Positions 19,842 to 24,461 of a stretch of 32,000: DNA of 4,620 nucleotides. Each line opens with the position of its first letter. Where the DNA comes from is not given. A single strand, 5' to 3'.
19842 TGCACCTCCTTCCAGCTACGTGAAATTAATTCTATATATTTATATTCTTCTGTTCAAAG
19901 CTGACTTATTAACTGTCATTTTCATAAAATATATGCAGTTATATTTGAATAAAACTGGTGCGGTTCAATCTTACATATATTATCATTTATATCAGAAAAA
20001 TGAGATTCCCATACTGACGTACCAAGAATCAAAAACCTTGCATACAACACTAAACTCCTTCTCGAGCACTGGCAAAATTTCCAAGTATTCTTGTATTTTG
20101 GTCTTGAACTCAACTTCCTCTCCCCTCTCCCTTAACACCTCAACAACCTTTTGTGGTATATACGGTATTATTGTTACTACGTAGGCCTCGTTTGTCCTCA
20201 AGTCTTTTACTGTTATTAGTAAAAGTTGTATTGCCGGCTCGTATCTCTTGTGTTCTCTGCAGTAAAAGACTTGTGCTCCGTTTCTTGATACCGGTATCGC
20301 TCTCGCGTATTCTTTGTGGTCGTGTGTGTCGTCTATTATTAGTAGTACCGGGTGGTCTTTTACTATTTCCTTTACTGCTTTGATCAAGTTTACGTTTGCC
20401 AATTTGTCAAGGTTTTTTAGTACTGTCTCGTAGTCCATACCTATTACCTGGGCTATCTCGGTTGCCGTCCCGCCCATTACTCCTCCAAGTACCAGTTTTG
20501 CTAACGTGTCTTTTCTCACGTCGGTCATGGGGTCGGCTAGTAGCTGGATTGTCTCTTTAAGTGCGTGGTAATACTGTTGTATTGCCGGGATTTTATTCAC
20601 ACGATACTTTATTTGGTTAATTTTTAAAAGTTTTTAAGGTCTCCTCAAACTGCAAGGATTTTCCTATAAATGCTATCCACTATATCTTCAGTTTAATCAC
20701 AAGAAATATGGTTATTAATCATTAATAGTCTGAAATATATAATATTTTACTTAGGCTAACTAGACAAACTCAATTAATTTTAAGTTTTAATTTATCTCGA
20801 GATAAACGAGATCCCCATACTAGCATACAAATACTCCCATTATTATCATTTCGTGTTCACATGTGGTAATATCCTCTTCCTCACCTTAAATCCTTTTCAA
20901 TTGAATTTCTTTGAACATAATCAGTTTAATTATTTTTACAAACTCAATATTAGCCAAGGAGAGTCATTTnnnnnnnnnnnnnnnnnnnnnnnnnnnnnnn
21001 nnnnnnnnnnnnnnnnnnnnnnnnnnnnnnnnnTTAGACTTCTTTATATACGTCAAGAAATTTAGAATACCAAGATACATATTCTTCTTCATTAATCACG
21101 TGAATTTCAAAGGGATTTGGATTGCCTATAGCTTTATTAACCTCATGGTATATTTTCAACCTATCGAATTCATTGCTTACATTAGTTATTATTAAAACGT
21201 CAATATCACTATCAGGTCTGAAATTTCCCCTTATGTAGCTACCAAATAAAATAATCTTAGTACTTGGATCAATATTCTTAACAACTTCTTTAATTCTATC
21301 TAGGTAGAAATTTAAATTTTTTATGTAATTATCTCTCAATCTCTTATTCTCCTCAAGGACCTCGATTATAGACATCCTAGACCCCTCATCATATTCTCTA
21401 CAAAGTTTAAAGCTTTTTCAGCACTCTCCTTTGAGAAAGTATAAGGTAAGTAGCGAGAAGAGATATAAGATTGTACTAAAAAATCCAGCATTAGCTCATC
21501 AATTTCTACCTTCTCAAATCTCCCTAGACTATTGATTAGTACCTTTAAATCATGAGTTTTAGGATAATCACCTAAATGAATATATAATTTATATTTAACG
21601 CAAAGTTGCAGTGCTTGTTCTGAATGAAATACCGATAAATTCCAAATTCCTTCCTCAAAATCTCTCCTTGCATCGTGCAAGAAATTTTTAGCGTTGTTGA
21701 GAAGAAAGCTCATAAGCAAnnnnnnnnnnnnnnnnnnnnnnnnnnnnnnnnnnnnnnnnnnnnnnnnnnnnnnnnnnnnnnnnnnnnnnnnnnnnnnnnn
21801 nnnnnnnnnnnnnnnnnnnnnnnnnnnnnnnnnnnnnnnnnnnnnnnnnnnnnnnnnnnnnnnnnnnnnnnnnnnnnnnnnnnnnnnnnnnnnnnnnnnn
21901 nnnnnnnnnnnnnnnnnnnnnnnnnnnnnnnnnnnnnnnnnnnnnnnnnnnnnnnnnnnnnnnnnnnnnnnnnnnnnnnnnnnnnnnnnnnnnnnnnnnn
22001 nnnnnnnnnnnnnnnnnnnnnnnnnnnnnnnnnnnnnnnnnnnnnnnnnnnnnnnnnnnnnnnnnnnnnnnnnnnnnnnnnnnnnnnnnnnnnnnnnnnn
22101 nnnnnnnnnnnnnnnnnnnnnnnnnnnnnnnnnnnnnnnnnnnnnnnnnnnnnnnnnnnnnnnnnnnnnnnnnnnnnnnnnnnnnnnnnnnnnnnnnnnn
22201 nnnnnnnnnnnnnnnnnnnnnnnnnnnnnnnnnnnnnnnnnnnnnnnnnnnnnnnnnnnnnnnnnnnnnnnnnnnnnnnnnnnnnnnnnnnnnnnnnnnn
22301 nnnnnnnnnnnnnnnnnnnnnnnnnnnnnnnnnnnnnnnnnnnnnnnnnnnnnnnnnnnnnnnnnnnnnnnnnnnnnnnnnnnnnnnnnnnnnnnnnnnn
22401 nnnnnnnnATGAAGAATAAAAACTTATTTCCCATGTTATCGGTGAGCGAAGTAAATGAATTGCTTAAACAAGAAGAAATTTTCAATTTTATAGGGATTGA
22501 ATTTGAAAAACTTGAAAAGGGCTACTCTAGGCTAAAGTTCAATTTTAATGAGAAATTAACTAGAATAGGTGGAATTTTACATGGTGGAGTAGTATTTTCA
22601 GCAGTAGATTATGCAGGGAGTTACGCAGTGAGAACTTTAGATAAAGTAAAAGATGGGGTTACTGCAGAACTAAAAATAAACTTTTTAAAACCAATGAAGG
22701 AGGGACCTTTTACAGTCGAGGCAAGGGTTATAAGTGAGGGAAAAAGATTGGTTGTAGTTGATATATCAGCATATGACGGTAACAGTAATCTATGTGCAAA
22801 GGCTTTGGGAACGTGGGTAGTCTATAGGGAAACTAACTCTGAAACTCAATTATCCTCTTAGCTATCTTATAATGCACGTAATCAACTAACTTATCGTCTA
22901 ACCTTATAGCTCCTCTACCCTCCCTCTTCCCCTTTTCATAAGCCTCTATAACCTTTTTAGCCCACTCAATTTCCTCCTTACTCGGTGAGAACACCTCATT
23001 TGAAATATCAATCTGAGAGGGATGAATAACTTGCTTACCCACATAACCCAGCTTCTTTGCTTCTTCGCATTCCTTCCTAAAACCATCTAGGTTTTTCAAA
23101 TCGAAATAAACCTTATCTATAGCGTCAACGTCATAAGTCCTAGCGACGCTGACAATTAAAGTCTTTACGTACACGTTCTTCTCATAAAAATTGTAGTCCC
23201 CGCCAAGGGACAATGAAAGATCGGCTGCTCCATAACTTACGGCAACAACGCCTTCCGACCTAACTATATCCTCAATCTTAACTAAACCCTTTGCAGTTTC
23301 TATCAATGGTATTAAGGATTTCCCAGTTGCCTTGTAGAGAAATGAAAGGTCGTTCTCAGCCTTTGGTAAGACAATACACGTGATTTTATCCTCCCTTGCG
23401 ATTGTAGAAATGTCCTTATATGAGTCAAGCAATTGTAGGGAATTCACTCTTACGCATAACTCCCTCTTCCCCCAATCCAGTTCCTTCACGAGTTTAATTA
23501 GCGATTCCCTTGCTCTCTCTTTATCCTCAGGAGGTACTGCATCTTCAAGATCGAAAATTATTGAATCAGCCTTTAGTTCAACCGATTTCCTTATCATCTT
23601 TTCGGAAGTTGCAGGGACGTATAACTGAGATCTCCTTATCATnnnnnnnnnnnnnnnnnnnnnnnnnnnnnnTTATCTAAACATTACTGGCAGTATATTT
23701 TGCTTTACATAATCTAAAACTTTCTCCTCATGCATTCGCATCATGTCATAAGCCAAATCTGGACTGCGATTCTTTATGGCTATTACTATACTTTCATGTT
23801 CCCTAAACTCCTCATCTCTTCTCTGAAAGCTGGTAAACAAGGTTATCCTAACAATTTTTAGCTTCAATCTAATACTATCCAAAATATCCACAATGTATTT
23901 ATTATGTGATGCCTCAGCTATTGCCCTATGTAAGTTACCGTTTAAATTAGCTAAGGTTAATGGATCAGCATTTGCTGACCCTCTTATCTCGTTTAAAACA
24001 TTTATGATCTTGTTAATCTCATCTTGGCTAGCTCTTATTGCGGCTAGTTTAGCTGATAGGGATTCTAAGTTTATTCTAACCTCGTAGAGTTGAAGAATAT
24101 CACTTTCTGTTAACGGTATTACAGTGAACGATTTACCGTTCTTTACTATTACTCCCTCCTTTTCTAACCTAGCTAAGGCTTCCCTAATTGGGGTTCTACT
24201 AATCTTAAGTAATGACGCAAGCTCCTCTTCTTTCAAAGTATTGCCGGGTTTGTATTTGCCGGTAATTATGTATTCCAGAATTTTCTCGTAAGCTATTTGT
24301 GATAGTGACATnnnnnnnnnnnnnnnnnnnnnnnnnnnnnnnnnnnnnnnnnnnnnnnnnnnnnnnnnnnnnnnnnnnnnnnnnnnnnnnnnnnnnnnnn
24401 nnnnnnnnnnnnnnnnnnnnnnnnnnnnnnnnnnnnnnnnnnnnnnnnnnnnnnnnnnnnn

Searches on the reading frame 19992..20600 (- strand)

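Call 16: search_protein_families(library=pfam, proteins=[window:19992-20600:-], max_evalue=0.001)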
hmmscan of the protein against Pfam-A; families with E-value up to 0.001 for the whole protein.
window:19992-20600:- (202 aa): 1 family
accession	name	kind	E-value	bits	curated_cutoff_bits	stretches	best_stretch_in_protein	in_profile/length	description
PF04693.18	DDE_Tnp_2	-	1.4e-90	304.3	20.2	1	2-196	2-196/327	Archaeal putative transposase ISC1217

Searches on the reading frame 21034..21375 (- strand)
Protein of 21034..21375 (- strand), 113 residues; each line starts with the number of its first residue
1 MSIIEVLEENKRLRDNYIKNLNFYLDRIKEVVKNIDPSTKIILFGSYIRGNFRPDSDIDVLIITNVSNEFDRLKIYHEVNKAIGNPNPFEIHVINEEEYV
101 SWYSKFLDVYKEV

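Call 16: search_protein_families(library=pfam, proteins=[window:21034-21375:-], max_evalue=0.001)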
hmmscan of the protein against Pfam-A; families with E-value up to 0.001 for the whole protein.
window:21034-21375:- (113 aa): 4 families
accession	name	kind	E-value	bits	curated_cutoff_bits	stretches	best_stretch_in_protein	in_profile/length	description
PF01909.29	NTP_transf_2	-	4e-15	56.4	21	1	25-105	1-83/93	Nucleotidyltransferase domain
PF18765.7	Polbeta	-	2.6e-10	40.8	26.9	1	27-95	2-70/93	Polymerase beta, Nucleotidyltransferase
PF22600.2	MTPAP-like_central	-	2.2e-06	28.2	27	1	5-75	6-79/139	Poly(A) RNA polymerase, mitochondrial-like, central palm domain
PF14792.12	DNA_pol_B_palm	-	0.00024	21.8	25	1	26-69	12-54/113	DNA polymerase beta palm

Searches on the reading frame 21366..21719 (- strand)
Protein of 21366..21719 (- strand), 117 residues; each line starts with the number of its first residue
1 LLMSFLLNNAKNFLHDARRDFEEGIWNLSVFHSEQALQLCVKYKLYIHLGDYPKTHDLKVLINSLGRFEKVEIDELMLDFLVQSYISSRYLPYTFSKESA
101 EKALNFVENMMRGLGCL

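Call 16: search_protein_families(library=pfam, proteins=[window:21366-21719:-], max_evalue=0.001)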
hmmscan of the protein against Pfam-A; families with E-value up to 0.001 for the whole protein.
window:21366-21719:- (117 aa): 1 family
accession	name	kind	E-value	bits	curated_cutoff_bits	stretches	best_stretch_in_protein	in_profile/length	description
PF05168.19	HEPN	-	4.6e-28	98.2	22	1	3-111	1-111/117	HEPN domain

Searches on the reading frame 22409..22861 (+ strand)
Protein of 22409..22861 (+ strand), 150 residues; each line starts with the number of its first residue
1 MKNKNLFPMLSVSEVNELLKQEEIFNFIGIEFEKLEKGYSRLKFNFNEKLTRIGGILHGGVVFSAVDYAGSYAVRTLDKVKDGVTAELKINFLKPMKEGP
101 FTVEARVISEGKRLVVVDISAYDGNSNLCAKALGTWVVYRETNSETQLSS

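Call 16: search_protein_families(library=pfam, proteins=[window:22409-22861:+], max_evalue=0.001)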
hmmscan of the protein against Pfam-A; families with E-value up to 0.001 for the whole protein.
window:22409-22861:+ (150 aa): 2 families
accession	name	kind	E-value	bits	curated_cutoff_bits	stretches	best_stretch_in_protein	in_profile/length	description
PF03061.28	4HBT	-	9.9e-20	71.1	20.6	1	54-130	1-79/79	Thioesterase superfamily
PF13622.12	4HBT_3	-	2.1e-08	34.7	24.3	1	52-136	7-82/83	Acyl-CoA thioesterase N-terminal domain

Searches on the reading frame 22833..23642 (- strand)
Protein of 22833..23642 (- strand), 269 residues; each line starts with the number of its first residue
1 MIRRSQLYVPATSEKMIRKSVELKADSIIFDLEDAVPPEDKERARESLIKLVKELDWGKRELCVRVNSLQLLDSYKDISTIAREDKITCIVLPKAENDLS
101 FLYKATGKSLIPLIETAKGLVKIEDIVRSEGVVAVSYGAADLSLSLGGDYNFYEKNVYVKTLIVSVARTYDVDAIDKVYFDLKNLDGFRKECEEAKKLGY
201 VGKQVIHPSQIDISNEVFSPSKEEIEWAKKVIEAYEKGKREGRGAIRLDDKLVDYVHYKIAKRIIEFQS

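Call 16: search_protein_families(library=pfam, proteins=[window:22833-23642:-], max_evalue=0.001)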
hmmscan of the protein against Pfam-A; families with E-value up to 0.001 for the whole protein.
window:22833-23642:- (269 aa): 2 families
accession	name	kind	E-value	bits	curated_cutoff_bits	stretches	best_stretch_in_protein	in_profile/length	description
PF03328.21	HpcH_HpaI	-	7.6e-35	120.6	25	1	4-208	1-221/221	HpcH/HpaI aldolase/citrate lyase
PF15617.12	C-C_Bond_Lyase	-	8.8e-18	65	28.4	1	6-253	10-299/320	C-C_Bond_Lyase of the TIM-Barrel fold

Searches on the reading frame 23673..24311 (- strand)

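Call 16: search_protein_families(library=pfam, proteins=[window:23673-24311:-], max_evalue=0.001)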
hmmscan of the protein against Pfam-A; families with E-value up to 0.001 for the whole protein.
window:23673-24311:- (212 aa): 6 families
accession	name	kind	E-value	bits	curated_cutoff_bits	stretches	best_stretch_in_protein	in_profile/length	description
PF07729.17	FCD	-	5.4e-26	91.9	24.3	1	74-194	1-122/125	FCD domain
PF00392.27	GntR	-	3.2e-16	59.2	27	1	5-63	3-63/64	Bacterial regulatory proteins, gntR family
PF13412.12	HTH_24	-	6.6e-05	22.8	21.9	1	30-55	22-47/48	Winged helix-turn-helix DNA-binding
PF07840.17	FadR_C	-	0.00013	22.3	23.6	1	73-196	28-146/164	FadR C-terminal domain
PF13545.12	HTH_Crp_2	-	0.00019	21.8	27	1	26-64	23-61/70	Crp-like helix-turn-helix domain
PF02996.22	Prefoldin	-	0.00085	19.7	23.2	0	81-144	4-66/120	Prefoldin subunit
